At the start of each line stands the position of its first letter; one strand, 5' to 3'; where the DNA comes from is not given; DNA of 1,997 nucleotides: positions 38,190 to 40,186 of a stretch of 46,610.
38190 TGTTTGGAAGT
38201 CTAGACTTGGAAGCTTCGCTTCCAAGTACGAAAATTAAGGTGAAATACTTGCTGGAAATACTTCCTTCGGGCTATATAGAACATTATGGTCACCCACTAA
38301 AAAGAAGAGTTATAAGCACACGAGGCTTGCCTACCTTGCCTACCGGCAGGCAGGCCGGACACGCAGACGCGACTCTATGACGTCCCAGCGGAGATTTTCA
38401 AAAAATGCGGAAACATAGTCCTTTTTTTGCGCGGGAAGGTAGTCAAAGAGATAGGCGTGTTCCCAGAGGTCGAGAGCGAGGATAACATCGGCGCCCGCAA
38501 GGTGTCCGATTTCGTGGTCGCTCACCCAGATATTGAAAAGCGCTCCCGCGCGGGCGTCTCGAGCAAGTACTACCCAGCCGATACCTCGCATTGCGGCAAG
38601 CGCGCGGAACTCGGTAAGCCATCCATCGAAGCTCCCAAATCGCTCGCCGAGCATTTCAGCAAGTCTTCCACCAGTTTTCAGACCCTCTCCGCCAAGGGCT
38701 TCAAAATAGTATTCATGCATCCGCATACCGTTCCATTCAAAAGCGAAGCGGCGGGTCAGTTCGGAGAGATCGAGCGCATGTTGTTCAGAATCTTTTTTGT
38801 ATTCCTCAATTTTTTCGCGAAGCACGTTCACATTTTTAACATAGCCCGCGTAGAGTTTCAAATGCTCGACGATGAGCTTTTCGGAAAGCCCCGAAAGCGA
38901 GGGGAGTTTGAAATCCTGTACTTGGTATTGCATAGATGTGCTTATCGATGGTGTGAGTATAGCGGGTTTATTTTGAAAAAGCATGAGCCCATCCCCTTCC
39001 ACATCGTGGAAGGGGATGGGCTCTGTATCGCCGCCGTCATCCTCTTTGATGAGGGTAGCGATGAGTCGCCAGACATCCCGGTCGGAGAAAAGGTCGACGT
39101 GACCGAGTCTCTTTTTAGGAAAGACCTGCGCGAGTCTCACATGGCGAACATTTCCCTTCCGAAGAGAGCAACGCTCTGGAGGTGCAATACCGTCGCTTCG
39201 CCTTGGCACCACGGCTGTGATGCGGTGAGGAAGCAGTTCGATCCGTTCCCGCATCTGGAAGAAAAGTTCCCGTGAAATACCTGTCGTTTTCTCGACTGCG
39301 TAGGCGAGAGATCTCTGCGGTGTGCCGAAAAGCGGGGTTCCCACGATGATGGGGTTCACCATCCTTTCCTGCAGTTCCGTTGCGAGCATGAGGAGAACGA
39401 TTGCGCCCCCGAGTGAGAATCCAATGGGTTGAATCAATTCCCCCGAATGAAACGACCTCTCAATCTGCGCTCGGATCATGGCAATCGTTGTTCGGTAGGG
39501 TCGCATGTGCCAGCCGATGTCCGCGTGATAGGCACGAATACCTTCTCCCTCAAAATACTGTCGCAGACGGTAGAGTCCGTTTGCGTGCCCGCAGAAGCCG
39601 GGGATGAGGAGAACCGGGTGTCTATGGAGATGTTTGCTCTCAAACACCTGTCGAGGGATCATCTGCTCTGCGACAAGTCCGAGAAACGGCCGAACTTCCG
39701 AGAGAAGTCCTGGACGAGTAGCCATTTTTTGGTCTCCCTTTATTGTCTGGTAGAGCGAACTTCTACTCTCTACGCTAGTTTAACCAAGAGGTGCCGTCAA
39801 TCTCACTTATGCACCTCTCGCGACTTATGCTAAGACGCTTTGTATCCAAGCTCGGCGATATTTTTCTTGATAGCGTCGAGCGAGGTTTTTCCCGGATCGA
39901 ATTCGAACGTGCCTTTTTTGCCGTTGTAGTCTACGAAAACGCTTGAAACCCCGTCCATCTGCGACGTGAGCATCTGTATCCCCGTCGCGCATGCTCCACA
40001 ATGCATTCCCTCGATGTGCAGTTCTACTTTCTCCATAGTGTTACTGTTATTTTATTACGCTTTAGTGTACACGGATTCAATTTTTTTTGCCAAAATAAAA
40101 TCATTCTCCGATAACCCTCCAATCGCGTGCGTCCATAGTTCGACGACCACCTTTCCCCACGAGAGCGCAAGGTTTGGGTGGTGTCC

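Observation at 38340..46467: Eight-to-nine gene co-directional cluster combining copper export, copper oxidase, a thiol-reductant relay, DoxX and SOD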

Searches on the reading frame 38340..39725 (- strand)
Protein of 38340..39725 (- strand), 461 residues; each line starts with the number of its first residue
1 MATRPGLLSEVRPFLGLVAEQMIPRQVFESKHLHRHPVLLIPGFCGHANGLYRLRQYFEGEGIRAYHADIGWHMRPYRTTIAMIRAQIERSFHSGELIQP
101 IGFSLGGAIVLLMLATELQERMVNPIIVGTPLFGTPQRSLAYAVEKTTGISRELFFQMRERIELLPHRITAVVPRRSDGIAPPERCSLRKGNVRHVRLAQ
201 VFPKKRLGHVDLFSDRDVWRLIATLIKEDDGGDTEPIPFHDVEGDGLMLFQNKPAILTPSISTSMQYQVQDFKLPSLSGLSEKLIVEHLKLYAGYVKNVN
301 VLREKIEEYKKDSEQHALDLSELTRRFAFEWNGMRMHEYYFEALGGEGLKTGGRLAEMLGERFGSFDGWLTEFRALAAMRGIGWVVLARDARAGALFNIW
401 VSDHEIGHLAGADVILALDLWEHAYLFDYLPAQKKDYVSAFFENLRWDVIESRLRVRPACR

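Call 3: search_protein_families(library=pfam, proteins=[window:38340-39725:-], max_evalue=0.01)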
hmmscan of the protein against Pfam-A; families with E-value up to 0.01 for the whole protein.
window:38340-39725:- (461 aa): 2 families
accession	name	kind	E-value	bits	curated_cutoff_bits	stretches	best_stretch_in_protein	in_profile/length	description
PF02777.23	Sod_Fe_C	-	1.9e-20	73.3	20.9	1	353-453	3-102/102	Iron/manganese superoxide dismutases, C-terminal domain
PF00081.27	Sod_Fe_N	-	0.00013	22.8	27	1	282-344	21-81/82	Iron/manganese superoxide dismutases, alpha-hairpin domain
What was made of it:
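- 38340..38933 (-): Divergent cytoplasmic Fe/Mn-type SOD-like protein (197 aa from the internal ATG at 38933). It is adjacent to the cassette, not part of it. Sod_Fe_C E 1.9e-20; Sod_Fe_N E 1.3e-4, below the gathering score (call 3).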

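Call 4: search_protein_families(library=ncbifam, proteins=[window:38340-39725:-], max_evalue=0.01)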
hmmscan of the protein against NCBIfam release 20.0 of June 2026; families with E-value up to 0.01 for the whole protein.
window:38340-39725:- (461 aa): 3 families
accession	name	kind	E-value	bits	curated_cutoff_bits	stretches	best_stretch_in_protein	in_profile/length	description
NF041312.1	Superox_dis_Halo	equivalog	4.3e-28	98.6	300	1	281-453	17-187/196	superoxide dismutase [Mn]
NF007832.0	PRK10543.1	equivalog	2.2e-12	46.9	348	1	287-454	27-191/193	superoxide dismutase [Fe]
NF008177.0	PRK10925.1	equivalog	1.5e-10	41.3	363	1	285-454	25-202/206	superoxide dismutase [Mn]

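Call 5: search_protein_families(library=pfam, proteins=[window:38340-39725:-], max_evalue=10)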
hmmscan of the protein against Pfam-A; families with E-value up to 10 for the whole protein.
window:38340-39725:- (461 aa): 6 families
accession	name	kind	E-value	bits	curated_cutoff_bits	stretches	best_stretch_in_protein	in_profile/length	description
PF02777.23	Sod_Fe_C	-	1.9e-20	73.3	20.9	1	353-453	3-102/102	Iron/manganese superoxide dismutases, C-terminal domain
PF00081.27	Sod_Fe_N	-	0.00013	22.8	27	1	282-344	21-81/82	Iron/manganese superoxide dismutases, alpha-hairpin domain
PF00561.26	Abhydrolase_1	-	0.019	15.1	25.8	1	77-130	50-102/245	alpha/beta hydrolase fold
PF12146.15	Hydrolase_4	-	0.051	13.3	27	1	41-151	10-130/239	Serine aminopeptidase, S33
PF10400.15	Vir_act_alpha_C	-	0.11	13.6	22.4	1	289-333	7-47/78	Virulence activator alpha C-term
PF07819.20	PGAP1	-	0.19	11.9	24.3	1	79-136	74-133/233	PGAP1-like alpha/beta domain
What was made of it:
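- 38934..39725 (-): Hydrolase-like ORF part (GFSLG motif). It is adjacent to the cassette, not part of it. Function unverified. Only sub-threshold alpha/beta-hydrolase hits (call 5).
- On Alpha/beta hydrolase: Pfam E 0.019, below the cut-off (call 5).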

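Call 18: find_homologous_proteins(query=window:38340-39725:-, max_evalue=0.001)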
Query window:38340-39725:- (461 aa): 13 proteins with E <= 0.001 among 8000 candidates.
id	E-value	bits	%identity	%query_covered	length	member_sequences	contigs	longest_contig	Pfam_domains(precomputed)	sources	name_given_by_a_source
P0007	0.0e+0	1059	100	100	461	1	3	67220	PF02777.24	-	-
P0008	1.7e-139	484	86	55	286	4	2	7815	-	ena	-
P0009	2.7e-128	447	81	55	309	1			-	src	-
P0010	3.8e-54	202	52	42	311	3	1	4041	PF02777.24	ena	-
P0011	9.4e-54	201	48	41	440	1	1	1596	PF02777.24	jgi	jgi:superoxide dismutase, Fe-Mn family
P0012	3.8e-52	196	50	41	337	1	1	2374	PF02777.24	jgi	jgi:Fe-Mn family superoxide dismutase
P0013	1.0e-41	161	43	43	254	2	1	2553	PF00081.28,PF02777.24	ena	-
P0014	8.6e-13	66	41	23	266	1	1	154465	-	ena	-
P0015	7.8e-11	60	31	37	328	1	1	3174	PF00081.28,PF02777.24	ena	-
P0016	9.3e-8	49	43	19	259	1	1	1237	PF00081.28,PF02777.24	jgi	jgi:Fe-Mn family superoxide dismutase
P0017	3.7e-7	47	36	27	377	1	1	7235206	PF00081.28,PF02777.24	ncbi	ncbi:hypothetical protein ACP4OV_017337 [Aristida adscensionis]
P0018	1.4e-5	42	26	38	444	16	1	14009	PF00081.28,PF02777.24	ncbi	ncbi:superoxide dismutase, partial [Geobacillus subterraneus]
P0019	2.9e-5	41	34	27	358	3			PF00081.28,PF02777.24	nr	nr:unnamed protein product [Digitaria exilis]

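Call 22: find_encoding_contigs(protein=P0008, flank=10000, max_places=4)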
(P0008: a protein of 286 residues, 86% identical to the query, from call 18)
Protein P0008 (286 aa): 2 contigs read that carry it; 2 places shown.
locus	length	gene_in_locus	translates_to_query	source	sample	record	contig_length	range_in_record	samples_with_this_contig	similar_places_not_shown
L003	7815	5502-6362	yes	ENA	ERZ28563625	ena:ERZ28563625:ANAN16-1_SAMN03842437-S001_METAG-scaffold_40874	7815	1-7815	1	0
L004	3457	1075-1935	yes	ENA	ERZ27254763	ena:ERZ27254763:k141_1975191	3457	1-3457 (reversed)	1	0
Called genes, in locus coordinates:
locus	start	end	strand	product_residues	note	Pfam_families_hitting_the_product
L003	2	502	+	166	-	?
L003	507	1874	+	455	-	PF07732:Cu-oxidase_3, PF00394:Cu-oxidase, PF07731:Cu-oxidase_2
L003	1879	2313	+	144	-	PF13473:Cupredoxin_1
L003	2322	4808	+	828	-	PF00403:HMA, PF00122:E1-E2_ATPase, PF00702:Hydrolase, PF08282:Hydrolase_3 (faint)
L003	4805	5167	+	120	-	PF01329:Pterin_4a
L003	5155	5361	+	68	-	PF00403:HMA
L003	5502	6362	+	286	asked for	-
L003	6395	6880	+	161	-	PF02777:Sod_Fe_C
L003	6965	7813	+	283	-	?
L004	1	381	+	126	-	?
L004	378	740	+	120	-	PF01329:Pterin_4a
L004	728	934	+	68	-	PF00403:HMA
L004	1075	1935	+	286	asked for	-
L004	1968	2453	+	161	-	PF02777:Sod_Fe_C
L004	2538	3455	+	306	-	?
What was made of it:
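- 38934..39725 (-): It is a separate 286-aa ORF in L003/L004 (call 22).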

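Call 81: find_encoding_contigs(protein=P0010, flank=5000, max_places=3)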
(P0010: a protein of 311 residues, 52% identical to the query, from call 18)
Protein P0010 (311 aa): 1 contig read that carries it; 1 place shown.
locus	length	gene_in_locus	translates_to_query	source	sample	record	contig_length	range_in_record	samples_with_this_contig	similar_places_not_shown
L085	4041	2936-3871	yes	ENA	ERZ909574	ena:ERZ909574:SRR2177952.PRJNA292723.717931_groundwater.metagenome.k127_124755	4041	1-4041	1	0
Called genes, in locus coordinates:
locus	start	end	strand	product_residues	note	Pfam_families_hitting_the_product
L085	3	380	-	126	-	?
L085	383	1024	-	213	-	PF26593:TraC-like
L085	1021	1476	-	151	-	PF12666:PrgI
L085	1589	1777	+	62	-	-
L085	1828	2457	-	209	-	PF02163:Peptidase_M50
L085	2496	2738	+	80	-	PF00830:Ribosomal_L28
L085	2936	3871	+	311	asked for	PF02777:Sod_Fe_C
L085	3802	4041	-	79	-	?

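Call 82: find_encoding_contigs(protein=P0013, flank=5000, max_places=3)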
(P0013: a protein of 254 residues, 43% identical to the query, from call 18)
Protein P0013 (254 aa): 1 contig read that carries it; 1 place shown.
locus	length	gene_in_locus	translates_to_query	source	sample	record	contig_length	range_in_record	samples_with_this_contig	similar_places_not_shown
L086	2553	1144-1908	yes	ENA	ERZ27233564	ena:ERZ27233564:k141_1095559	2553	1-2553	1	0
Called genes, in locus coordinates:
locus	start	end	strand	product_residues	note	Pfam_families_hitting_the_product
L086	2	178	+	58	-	?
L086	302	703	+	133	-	PF00072:Response_reg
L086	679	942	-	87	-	-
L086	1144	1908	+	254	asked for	PF00081:Sod_Fe_N (faint), PF02777:Sod_Fe_C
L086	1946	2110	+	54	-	-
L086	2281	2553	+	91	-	?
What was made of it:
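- SOD homologues at about 43-52% identity sit beside ribosomal, peptidase or response-regulator genes (calls 81, 82).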

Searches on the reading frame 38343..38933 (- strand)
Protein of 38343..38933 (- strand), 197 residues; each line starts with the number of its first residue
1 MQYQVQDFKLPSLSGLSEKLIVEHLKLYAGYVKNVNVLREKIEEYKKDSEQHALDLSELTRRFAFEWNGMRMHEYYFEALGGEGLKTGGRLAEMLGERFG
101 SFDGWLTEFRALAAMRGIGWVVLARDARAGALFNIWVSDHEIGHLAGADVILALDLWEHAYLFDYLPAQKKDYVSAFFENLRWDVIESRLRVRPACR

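Call 28: search_solved_structures(query=window:38343-38933:-, max_evalue=0.001, show_alignments=2)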
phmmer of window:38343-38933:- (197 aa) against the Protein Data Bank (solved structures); distinct sequences matched with E-value up to 0.001: 157 (the best 60 are shown).
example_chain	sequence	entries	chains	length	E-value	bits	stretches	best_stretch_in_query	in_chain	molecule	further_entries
1p7g_A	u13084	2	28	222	2.4e-27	99.2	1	18-191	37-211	Superoxide dismutase | Superoxide dismutase [Fe]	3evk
1wb8_A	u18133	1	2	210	8e-26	94.3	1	9-191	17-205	SUPEROXIDE DISMUTASE [FE]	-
1wb7_A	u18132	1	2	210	2.9e-25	92.4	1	16-191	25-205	SUPEROXIDE DISMUTASE [FE]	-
1b06_A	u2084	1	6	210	5.3e-25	91.6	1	16-191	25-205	PROTEIN (SUPEROXIDE DISMUTASE)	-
1ma1_A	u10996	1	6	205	8.7e-24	87.6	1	17-190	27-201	superoxide dismutase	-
3ak1_A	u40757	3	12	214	1.1e-23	87.2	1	18-191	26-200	Superoxide dismutase [Mn/Fe]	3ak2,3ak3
1coj_A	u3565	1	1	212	5.3e-23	85.1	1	8-190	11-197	PROTEIN (SUPEROXIDE DISMUTASE)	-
1gn2_A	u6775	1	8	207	2.8e-21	79.4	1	12-190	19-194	SUPEROXIDE DISMUTASE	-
4ffk_A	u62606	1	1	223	4.5e-21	78.7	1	17-190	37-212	Superoxide dismutase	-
1ids_A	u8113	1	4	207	4.8e-21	78.7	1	12-190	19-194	IRON SUPEROXIDE DISMUTASE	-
1gn6_A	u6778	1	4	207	2.6e-20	76.3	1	12-190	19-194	SUPEROXIDE DISMUTASE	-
1gn3_A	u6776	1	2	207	5.7e-20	75.2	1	12-190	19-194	SUPEROXIDE DISMUTASE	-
1gn4_A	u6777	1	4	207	6.2e-20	75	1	12-190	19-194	SUPEROXIDE DISMUTASE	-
8bhx_A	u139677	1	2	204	9.7e-20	74.4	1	18-189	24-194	Superoxide dismutase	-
4yip_A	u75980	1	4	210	1.1e-18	71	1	18-187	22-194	Superoxide dismutase [Mn/Fe]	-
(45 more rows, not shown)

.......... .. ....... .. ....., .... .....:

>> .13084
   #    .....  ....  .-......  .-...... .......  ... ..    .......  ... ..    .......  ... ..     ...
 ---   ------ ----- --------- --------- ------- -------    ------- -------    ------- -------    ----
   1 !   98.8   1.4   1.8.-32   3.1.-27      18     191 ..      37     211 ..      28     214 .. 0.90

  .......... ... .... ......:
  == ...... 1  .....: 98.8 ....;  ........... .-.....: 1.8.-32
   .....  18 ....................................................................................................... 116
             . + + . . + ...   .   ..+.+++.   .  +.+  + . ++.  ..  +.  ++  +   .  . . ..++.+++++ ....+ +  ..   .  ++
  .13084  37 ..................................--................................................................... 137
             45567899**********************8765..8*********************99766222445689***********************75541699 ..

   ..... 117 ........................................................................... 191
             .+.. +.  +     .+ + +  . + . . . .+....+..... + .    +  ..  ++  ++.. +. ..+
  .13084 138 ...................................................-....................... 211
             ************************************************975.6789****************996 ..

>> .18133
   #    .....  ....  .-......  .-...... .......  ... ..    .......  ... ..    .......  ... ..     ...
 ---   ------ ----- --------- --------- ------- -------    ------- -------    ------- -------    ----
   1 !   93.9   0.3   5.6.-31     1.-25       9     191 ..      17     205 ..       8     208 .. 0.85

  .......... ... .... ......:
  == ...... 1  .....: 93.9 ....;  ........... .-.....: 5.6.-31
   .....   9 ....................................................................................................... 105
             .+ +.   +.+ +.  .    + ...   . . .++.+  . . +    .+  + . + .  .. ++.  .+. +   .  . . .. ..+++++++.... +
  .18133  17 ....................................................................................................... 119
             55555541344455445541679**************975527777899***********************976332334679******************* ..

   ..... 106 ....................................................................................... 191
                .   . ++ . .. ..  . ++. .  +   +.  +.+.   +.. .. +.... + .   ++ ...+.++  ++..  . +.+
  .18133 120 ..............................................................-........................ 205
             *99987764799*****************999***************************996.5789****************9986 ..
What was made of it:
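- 38340..38933 (-): PDB SODs down to E 2e-27 (call 28).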

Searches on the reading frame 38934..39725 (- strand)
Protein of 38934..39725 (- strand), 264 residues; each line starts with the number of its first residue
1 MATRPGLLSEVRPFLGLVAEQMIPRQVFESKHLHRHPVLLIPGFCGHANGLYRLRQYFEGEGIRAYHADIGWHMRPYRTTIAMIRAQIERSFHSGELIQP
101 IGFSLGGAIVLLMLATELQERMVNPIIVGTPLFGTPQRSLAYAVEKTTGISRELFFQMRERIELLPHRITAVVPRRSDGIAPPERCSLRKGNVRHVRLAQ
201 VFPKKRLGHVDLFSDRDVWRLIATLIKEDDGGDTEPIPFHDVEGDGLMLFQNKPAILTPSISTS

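Call 69: search_solved_structures(query=window:38934-39725:-, max_evalue=1, show_alignments=2)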
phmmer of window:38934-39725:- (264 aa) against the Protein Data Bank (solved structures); distinct sequences matched with E-value up to 1: 0.

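Call 70: search_protein_families(library=ncbifam, proteins=[window:38934-39725:-], max_evalue=10)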
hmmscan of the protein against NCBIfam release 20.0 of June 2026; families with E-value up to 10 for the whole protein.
window:38934-39725:- (264 aa): 0 families
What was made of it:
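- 38934..39725 (-): No PDB or NCBIfam hit (calls 69, 70).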

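Call 76: predict_structure(alignment_id=A5)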
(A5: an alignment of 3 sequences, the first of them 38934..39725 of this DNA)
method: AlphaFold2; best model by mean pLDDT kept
length: 264 residues; sequences in the alignment: 3
mean_pLDDT: 30.6   pTM: 0.23
mean pLDDT of the five models: 30.6, 29.2, 29.1, 28.6, 28.0
residues with pLDDT >= 90: 0; 70-90: 0; 50-70: 0; < 50: 264
segments of 3 or more residues with pLDDT < 50: 1-264
pLDDT, mean of each block of 10 residues (from residue 1): 30 31 28 28 28 35 30 29 35 29 33 34 28 36 39 43 30 25 25 25 25 30 31 31 27 28 33
secondary structure, 60 per line:
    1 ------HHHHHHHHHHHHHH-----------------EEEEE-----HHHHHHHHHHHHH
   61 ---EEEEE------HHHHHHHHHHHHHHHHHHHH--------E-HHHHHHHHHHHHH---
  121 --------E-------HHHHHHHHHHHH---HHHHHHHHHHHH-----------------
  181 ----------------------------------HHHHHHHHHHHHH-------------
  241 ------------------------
elements in order: H7-20 E38-42 H48-60 E64-68 H75-94 H105-117 H137-148 H152-163 H215-227
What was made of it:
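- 38934..39725 (-): AF2 pLDDT 30 (call 76).
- Tried and rejected: The AF2 model of the hydrolase-like part was useless (pLDDT 30.6, call 76), so no fold search was run.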

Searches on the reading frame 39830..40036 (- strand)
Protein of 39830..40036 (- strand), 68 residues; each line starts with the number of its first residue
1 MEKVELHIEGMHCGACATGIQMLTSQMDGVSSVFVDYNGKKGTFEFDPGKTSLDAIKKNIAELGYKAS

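Call 3: search_protein_families(library=pfam, proteins=[window:39830-40036:-], max_evalue=0.01)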
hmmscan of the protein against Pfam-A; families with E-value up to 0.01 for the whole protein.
window:39830-40036:- (68 aa): 1 family
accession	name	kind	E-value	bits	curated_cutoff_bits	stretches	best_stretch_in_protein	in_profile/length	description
PF00403.32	HMA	-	5.7e-13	49.5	24.8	1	6-66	2-62/62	Heavy-metal-associated domain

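Call 4: search_protein_families(library=ncbifam, proteins=[window:39830-40036:-], max_evalue=0.01)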
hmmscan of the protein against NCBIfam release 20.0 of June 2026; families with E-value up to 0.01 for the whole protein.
window:39830-40036:- (68 aa): 14 families
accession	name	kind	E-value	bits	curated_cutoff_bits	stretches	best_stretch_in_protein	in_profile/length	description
NF041115.1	UxxU_metal_bind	equivalog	3.4e-16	59.1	95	1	2-68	4-70/74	metal-binding (seleno)protein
NF033556.1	MerTP_fusion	equivalog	1.7e-13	50.6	180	1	2-67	120-185/186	mercuric transport protein MerTP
NF033795.1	chaper_CopZ_Bs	exception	9.4e-13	48.2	91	1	4-66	2-64/66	copper chaperone CopZ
NF033794.2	chaper_CopZ_Eh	exception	5.2e-12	45.7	95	1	3-67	1-65/68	copper chaperone CopZ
TIGR00003.1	TIGR00003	subfamily_domain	3.4e-11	43.2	62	1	3-67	1-65/66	copper ion binding protein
NF045683.1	MerT_CopZ_Se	exception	9.9e-10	38.3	375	1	3-68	163-228/235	MerT/CopZ fusion-like heavy metal transport selenoprotein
TIGR02052.1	MerP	equivalog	2e-09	37.8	92.55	1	3-67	24-88/92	mercury resistance system periplasmic binding protein MerP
NF047957.1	CopZ_AFE_1862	equivalog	1.3e-08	35.1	85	1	4-68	1-62/62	CopZ family metallochaperone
NF010311.1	PRK13748.1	subfamily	1.1e-07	31.2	600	1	5-67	2-63/560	mercury(II) reductase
NF033781.1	chaper_CopP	exception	6.2e-07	29.5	112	1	4-66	2-63/65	copper-binding metallochaperone CopP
NF033553.1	MerP_Gpos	exception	7.3e-07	29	110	1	8-66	51-110/112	mercury resistance system substrate-binding protein MerP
NF047536.1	Cu_chaper_CsoZ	equivalog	7.3e-05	23.1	77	1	6-66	5-64/66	putative copper chaperone CsoZ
NF008262.1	PRK11033.1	equivalog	0.00047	18.7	1005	1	4-66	43-103/731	zinc/cadmium/mercury/lead-transporting ATPase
NF033775.1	P_type_ZntA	exception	0.001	17.5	1240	1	3-66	49-110/732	Zn(II)/Cd(II)/Pb(II) translocating P-type ATPase ZntA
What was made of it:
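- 39830..40036 (-): CopZ-type Cu(I) chaperone (68 aa, CGAC). HMA E 5.7e-13; CopZ models E 1e-12 (calls 3, 4).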
